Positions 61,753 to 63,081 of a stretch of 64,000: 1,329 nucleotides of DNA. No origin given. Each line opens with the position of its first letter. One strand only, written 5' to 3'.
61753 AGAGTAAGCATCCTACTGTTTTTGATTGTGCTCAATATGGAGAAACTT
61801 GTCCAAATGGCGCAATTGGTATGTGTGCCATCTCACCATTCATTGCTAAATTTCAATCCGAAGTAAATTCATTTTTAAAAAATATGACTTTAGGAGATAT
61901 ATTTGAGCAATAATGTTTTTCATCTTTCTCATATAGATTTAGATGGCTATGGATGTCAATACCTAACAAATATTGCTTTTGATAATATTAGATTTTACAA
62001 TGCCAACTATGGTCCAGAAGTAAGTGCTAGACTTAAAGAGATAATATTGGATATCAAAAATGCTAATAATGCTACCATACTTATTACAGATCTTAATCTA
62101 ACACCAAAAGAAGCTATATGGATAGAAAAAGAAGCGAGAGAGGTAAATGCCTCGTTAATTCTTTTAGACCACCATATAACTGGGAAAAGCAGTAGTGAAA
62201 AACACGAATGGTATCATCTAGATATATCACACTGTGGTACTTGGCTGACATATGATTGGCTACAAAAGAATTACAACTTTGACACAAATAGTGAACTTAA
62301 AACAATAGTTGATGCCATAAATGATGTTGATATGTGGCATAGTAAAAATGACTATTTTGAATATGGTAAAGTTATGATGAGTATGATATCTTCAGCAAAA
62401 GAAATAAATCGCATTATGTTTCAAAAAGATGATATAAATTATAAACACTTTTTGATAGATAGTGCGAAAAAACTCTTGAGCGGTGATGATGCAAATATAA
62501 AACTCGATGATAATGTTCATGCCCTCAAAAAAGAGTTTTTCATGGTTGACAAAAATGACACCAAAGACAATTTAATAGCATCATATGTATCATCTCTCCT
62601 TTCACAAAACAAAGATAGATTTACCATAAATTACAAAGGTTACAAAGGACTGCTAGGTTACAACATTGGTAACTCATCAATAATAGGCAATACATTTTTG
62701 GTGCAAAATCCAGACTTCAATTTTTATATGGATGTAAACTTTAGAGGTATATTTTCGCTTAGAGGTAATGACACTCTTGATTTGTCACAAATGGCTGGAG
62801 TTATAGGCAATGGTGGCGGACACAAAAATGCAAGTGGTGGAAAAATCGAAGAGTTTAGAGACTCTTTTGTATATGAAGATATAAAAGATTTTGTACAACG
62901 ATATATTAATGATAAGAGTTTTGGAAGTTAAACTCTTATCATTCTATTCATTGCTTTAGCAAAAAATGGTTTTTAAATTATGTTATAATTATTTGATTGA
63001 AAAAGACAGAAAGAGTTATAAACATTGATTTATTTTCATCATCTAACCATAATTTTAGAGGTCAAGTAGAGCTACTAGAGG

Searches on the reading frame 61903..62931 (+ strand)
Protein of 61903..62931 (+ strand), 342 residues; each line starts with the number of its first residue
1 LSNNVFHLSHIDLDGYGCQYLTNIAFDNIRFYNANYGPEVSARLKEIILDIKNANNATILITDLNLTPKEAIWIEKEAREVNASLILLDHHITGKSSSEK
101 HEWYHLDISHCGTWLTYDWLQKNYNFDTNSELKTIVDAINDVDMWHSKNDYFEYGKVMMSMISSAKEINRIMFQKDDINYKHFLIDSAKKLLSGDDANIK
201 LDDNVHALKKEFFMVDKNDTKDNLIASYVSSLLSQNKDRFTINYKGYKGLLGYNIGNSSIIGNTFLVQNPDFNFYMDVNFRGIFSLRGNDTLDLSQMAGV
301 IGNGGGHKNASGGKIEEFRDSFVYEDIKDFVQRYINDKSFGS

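Call 11: search_protein_families(library=pfam, proteins=[window:61903-62931:+], max_evalue=0.01)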
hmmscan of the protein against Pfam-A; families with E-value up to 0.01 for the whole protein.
window:61903-62931:+ (342 aa): 2 families
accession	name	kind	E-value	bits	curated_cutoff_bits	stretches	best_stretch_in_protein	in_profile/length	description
PF02272.25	DHHA1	-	0.00024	22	25.9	1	283-333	46-98/102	DHHA1 domain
PF01368.27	DHH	-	0.0011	19.7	28.1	1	6-127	3-109/125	DHH family, N-terminal domain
